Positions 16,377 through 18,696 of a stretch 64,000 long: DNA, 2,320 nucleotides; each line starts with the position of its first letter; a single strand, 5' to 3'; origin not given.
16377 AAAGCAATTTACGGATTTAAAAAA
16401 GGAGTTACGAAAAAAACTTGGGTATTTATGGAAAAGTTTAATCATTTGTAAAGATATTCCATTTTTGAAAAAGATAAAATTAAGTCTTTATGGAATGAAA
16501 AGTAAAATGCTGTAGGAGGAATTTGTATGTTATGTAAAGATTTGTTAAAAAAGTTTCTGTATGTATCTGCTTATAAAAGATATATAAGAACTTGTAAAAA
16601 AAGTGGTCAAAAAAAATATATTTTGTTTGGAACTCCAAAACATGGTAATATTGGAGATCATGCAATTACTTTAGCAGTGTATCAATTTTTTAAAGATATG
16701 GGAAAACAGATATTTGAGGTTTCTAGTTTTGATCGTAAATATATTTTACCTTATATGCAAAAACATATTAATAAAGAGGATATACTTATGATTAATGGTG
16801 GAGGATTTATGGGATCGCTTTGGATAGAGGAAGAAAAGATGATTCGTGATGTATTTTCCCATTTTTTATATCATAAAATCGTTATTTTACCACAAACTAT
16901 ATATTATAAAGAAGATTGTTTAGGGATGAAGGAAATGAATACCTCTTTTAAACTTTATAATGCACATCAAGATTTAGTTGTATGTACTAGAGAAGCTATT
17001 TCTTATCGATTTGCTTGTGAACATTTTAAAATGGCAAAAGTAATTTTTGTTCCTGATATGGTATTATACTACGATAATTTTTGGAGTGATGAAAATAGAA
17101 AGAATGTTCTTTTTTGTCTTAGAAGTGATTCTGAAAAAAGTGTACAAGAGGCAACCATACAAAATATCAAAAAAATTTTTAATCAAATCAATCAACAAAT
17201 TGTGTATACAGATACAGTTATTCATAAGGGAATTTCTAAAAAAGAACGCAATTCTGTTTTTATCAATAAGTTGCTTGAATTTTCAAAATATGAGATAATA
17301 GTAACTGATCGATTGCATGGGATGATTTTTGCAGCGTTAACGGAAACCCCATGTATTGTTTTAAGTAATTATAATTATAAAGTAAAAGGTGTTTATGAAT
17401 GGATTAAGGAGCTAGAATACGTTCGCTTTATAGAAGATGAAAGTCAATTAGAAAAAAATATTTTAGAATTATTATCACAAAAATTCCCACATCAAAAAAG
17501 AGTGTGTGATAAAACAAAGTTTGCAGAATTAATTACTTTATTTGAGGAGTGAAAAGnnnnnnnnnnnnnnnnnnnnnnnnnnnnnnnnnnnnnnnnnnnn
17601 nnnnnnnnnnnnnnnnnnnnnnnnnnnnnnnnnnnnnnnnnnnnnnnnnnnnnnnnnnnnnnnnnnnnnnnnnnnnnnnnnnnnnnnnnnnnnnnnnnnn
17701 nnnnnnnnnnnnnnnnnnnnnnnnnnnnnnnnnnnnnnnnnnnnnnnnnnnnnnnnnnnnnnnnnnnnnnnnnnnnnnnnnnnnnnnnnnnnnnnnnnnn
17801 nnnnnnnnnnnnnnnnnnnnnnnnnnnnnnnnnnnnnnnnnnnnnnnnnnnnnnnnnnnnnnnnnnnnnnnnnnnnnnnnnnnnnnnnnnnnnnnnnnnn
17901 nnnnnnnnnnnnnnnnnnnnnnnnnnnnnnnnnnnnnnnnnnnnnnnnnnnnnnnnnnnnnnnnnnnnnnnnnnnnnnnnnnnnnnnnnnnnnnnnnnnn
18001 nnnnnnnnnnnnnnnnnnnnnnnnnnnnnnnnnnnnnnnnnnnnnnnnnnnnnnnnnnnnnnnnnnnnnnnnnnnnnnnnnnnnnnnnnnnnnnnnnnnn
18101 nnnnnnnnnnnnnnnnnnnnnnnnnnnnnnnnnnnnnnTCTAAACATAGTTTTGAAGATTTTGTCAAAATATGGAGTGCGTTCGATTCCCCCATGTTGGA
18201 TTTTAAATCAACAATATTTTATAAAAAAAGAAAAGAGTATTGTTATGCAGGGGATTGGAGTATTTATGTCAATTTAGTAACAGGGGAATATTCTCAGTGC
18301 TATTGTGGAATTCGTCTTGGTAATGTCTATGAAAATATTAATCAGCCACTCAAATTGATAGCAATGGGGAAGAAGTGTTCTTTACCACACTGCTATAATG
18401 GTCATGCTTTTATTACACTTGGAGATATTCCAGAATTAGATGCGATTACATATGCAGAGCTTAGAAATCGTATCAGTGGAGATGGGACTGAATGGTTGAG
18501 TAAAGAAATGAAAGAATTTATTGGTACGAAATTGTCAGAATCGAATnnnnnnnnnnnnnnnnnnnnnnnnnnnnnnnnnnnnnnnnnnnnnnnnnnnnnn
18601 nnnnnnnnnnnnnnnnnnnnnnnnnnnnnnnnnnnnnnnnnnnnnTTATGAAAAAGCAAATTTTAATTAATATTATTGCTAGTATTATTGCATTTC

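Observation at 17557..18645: Radical SAM enzyme with SPASM/twitch-like C-terminal cysteines embedded in the glycan operon, translationally coupled to Wzx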

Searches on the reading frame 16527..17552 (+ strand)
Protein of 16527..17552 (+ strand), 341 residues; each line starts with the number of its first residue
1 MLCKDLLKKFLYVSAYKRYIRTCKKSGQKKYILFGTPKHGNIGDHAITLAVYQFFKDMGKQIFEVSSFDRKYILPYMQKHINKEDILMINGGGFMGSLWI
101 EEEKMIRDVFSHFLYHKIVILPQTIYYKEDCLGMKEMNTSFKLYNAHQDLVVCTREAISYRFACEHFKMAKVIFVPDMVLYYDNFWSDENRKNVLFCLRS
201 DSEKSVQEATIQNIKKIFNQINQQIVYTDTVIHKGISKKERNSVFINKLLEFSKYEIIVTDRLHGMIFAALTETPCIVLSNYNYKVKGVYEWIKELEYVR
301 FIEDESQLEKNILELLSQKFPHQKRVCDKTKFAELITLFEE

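Call 5: search_protein_families(library=pfam, proteins=[window:16527-17552:+], max_evalue=0.01)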
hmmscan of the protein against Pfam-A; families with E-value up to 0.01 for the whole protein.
window:16527-17552:+ (341 aa): 1 family
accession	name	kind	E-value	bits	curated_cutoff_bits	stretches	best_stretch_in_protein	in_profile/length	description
PF04230.19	PS_pyruv_trans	-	3.7e-27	96.4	25.3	1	41-281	1-278/280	Polysaccharide pyruvyl transferase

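Call 6: search_protein_families(library=ncbifam, proteins=[window:16527-17552:+], max_evalue=0.01)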
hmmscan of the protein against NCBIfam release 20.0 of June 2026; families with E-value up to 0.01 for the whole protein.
window:16527-17552:+ (341 aa): 1 family
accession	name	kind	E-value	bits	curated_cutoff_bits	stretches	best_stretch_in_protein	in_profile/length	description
TIGR03609.1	S_layer_CsaB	equivalog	4.1e-10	39.5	213.1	1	151-293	131-289/301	polysaccharide pyruvyl transferase CsaB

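Call 48: search_solved_structures(query=window:16527-17552:+, max_evalue=1, show_alignments=2)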
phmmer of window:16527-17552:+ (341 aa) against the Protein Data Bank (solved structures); distinct sequences matched with E-value up to 1: 3.
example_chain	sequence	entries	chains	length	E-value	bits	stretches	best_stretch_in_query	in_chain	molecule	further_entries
5ax7_A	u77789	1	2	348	2.7e-13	53.2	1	15-283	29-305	Pyruvyl transferase 1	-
6x1l_A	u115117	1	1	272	1.5e-05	27.8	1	39-292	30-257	WbbZ protein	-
4awe_A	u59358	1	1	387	0.17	14.4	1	28-70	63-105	ENDO-BETA-D-1,4-MANNANASE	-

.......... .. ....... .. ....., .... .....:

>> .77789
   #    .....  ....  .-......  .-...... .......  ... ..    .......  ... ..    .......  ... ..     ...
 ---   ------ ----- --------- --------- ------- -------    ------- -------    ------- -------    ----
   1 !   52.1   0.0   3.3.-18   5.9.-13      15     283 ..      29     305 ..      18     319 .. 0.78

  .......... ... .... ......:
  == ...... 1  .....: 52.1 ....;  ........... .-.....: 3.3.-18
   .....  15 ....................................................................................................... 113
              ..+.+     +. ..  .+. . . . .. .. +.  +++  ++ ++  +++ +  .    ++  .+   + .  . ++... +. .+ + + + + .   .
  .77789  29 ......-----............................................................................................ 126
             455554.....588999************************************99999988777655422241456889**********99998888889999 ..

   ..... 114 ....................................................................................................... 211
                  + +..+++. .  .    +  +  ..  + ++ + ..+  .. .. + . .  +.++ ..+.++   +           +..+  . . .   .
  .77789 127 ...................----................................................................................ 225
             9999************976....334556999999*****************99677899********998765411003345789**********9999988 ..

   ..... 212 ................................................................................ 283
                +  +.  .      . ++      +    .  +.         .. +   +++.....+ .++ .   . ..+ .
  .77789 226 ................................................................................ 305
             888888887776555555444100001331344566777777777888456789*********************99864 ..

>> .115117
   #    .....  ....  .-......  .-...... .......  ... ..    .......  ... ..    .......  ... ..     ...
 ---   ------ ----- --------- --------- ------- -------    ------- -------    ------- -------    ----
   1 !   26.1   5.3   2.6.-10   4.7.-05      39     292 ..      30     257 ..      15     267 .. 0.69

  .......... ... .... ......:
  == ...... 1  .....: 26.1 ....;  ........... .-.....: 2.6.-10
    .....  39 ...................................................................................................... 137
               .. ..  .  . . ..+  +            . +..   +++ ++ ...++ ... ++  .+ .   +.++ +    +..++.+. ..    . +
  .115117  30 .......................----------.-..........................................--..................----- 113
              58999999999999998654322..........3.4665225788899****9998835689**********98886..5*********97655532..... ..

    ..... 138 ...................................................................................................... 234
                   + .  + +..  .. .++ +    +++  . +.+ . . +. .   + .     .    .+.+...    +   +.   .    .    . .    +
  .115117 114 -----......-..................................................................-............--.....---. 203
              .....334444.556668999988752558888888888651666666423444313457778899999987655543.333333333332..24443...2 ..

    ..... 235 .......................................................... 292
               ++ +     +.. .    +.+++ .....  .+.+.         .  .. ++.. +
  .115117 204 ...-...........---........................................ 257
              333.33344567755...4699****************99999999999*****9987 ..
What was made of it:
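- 16527..17552 (+): Pvg1p-type ketal pyruvyl transferase, the conserved partner of the rSAM. PF04230 E 3.7e-27 (call 5). phmmer to S. pombe Pvg1p (5ax7) gives E 2.7e-13 with the R/D/E and TDRLH motifs aligned (call 48).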

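Call 91: search_dna_similar(query=window:16527-17552:+, collection=plasmids, mode=protein, max_evalue=0.000001, max_rows=40, rows=spread)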
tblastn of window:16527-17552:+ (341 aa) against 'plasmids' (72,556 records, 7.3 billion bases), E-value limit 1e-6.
Records with a match: 109; places in all: 113; records where one place covers at least 80% of the query: 78.
Best place of each record, by identity: <60% 109.
By first word of the organism name: Lactiplantibacillus 41; Rhizobium 10; Pediococcus 9; Leuconostoc 9; Azospirillum 7; Weissella 6; Lactococcus 6; Levilactobacillus 4; Latilactobacillus 3; Priestia 3; and 9 more.
By predicted mobility (MOB-suite, as given by PLSDB): mobilizable 70; non-mobilizable 34; conjugative 5.
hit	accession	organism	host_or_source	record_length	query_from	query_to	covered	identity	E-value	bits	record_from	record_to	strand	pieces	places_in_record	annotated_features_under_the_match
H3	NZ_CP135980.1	Lactiplantibacillus plantarum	-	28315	1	317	93%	36.8%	1e-54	199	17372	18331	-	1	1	polysaccharide pyruvyl transferase family protein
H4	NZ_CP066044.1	Pediococcus pentosaceus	-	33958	20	338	94%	34.5%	2e-42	164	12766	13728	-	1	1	polysaccharide pyruvyl transferase family protein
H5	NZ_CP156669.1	Pediococcus pentosaceus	Homo sapiens,pure culture,feces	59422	20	338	94%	34.5%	3e-42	164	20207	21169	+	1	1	polysaccharide pyruvyl transferase family protein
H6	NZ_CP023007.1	Pediococcus pentosaceus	Homo sapiens,cell culture,Korean adult ...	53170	20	338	94%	34.2%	5e-42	162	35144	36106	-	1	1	polysaccharide pyruvyl transferase family protein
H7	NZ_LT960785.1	Latilactobacillus sakei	Beef carpaccio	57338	20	338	94%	34.2%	6e-42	162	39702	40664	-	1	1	polysaccharide pyruvyl transferase family protein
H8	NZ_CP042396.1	Leuconostoc citreum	cell culture,kimchi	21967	20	338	94%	34.2%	2e-41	161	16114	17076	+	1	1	polysaccharide pyruvyl transferase family protein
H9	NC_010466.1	Leuconostoc citreum KM20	-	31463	20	341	94%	33.6%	2e-40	158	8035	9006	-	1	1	polysaccharide pyruvyl transferase family protein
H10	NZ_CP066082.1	Pediococcus pentosaceus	-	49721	20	338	94%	33.8%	2e-41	160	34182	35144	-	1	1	polysaccharide pyruvyl transferase family protein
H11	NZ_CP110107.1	Weissella confusa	Dandelion Kimchi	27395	20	325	90%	34.6%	7e-34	170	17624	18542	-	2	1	none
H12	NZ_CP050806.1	Lactiplantibacillus plantarum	single cell,kimchi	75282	20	337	93%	33.1%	1e-41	161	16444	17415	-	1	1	polysaccharide pyruvyl transferase family protein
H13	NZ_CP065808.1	Lactiplantibacillus plantarum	Sichuan pickle,whole organism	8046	20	337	93%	33.1%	3e-41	160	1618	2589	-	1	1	polysaccharide pyruvyl transferase family protein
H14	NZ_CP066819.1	Lactiplantibacillus plantarum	cell culture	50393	20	337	93%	33.1%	3e-41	160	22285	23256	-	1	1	polysaccharide pyruvyl transferase family protein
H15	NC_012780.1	[Eubacterium] eligens ATCC 27750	-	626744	30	330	88%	35.0%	1e-34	141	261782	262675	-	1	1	polysaccharide pyruvyl transferase family protein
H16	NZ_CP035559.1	Lactiplantibacillus plantarum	cell culture,food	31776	20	337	93%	32.8%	1e-39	155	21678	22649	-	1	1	polysaccharide pyruvyl transferase family protein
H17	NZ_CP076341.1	Levilactobacillus brevis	single cell,Nuruk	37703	20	305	84%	35.8%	7e-43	165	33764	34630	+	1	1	polysaccharide pyruvyl transferase family protein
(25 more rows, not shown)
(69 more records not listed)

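Call 92: get_annotated_region(hit=H3, flank=7000)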
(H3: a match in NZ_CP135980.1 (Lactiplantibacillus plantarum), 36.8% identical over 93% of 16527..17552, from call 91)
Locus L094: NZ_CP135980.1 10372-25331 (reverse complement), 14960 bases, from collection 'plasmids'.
description: Lactiplantibacillus plantarum strain P47 plasmid unnamed2, complete sequence
organism: Lactiplantibacillus plantarum (NCBI taxid 1590)
taxonomy: Bacteria; Bacillota; Bacilli; Lactobacillales; Lactobacillaceae; Lactiplantibacillus; Lactiplantibacillus plantarum
host: -; source: -; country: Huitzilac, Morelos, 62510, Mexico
typing (MOB-suite, as given by PLSDB): mobilizable; replicon rep_cluster_167; relaxase MOBP,MOBQ
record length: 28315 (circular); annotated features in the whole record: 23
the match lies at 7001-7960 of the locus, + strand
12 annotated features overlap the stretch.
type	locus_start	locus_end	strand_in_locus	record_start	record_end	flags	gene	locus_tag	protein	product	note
CDS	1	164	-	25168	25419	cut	-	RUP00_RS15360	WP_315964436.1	transposase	GO:0006313 - DNA transposition [Evidence IEA]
CDS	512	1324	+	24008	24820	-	-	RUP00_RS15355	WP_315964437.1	IS30 family transposase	-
CDS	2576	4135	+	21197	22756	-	-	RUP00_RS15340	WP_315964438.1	lipopolysaccharide biosynthesis protein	-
CDS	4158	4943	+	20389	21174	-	-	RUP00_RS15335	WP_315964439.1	WecB/TagA/CpsF family glycosyltransferase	-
CDS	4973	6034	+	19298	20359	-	-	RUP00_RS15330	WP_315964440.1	glycosyltransferase family 4 protein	-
CDS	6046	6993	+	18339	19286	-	-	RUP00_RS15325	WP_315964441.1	glycosyltransferase family 2 protein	-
CDS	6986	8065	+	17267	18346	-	-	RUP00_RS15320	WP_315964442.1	polysaccharide pyruvyl transferase family protein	-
CDS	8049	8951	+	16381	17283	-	-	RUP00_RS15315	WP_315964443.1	GT-D fold domain-containing glycosyltransferase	-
CDS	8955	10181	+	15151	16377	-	-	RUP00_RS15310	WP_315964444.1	hypothetical protein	-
CDS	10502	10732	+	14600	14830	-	-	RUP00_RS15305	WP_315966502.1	hypothetical protein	-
CDS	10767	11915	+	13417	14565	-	wecB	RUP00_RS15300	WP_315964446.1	UDP-N-acetylglucosamine 2-epimerase (non-hydrolyzing)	GO:0009103 - lipopolysaccharide biosynthetic process [Evidence IEA]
CDS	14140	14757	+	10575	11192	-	-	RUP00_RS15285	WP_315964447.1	recombinase family protein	GO:0006310 - DNA recombination [Evidence IEA]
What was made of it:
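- An L. plantarum plasmid carries a related GT2|PyrT module (36.8% identity) without any rSAM (call 92).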

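Call 93: get_annotated_region(hit=H4, flank=7000)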
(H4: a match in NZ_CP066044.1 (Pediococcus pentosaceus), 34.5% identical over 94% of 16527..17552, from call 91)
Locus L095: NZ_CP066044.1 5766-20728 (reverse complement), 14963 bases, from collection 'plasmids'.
description: Pediococcus pentosaceus strain FDAARGOS_1009 plasmid unnamed
organism: Pediococcus pentosaceus (NCBI taxid 1255)
taxonomy: Bacteria; Bacillota; Bacilli; Lactobacillales; Lactobacillaceae; Pediococcus; Pediococcus pentosaceus
host: -; source: -; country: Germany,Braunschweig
typing (MOB-suite, as given by PLSDB): mobilizable; relaxase MOBP
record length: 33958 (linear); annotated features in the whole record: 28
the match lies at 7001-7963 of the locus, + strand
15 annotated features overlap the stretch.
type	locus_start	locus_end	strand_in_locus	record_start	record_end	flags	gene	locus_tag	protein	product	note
CDS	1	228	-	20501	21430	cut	-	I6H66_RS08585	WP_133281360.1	IS30 family transposase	-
CDS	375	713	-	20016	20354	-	-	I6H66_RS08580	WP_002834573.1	bacteriocin immunity protein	GO:0030153 - bacteriocin immunity [Evidence IEA]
CDS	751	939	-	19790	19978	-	-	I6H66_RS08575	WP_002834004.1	leucocin A/sakacin P family class II bacteriocin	GO:0042742 - defense response to bacterium [Evidence IEA]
CDS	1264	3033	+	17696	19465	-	-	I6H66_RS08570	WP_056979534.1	oleate hydratase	GO:0006631 - fatty acid metabolic process [Evidence IEA]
CDS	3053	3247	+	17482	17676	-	-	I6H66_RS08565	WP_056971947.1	hypothetical protein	-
CDS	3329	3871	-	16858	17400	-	-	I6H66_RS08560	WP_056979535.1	TetR/AcrR family transcriptional regulator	GO:0006355 - regulation of DNA-templated transcription [Evidence IEA]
CDS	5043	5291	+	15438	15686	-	-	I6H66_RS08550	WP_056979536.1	GlsB/YeaQ/YmgE family stress response membrane protein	-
CDS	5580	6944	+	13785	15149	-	-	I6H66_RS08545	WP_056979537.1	sugar porter family MFS transporter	GO:0008643 - carbohydrate transport [Evidence IEA]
CDS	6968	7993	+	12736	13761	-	-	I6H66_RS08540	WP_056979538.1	polysaccharide pyruvyl transferase family protein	-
CDS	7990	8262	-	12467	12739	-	-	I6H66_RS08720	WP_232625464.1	hypothetical protein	-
CDS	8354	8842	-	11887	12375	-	-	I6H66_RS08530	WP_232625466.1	tyrosine-type recombinase/integrase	GO:0015074 - DNA integration [Evidence IEA]; GO:0006310 - DNA recombination [Evidence IEA]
CDS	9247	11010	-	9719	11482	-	-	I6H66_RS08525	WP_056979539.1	oleate hydratase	GO:0006631 - fatty acid metabolic process [Evidence IEA]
CDS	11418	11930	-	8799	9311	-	-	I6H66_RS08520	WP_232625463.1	AlwI family type II restriction endonuclease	-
CDS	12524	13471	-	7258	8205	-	-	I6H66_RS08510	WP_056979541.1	magnesium transporter CorA family protein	GO:0030001 - metal ion transport [Evidence IEA]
CDS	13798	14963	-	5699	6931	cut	-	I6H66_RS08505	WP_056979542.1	polysaccharide deacetylase family protein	GO:0005975 - carbohydrate metabolic process [Evidence IEA]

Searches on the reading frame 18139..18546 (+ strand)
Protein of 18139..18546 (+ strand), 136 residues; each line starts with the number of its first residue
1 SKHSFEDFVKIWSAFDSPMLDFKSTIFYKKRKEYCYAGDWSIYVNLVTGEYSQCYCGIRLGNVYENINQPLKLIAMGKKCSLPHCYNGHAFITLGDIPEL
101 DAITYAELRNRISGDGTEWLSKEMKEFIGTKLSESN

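Call 88: search_protein_families(library=ncbifam, proteins=[window:18139-18546:+], max_evalue=10)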
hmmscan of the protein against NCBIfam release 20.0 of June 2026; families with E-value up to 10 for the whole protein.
window:18139-18546:+ (136 aa): 0 families

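Call 89: search_protein_families(library=pfam, proteins=[window:18139-18546:+], max_evalue=10)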
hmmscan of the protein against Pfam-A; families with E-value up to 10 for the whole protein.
window:18139-18546:+ (136 aa): 0 families
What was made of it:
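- Closest known: SPASM enzymes. Different: SPASM HMMs do not hit (calls 88, 89).
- Tried and rejected: No hit (calls 88, 89).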

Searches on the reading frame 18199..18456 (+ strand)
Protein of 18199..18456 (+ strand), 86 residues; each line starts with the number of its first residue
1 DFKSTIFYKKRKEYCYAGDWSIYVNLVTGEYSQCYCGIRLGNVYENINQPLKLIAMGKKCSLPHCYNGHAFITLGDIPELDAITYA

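Call 88: search_protein_families(library=ncbifam, proteins=[window:18199-18456:+], max_evalue=10)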
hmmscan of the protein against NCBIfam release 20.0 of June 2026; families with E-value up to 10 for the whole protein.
window:18199-18456:+ (86 aa): 0 families

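Call 89: search_protein_families(library=pfam, proteins=[window:18199-18456:+], max_evalue=10)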
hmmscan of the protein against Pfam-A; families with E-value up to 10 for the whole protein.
window:18199-18456:+ (86 aa): 0 families
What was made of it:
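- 18241..18393 (+): Twitch-like auxiliary-cluster region: C229-x13-G243-x4-C248 ... C274-x4-C279. SPASM HMMs give no hit (calls 88, 89).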
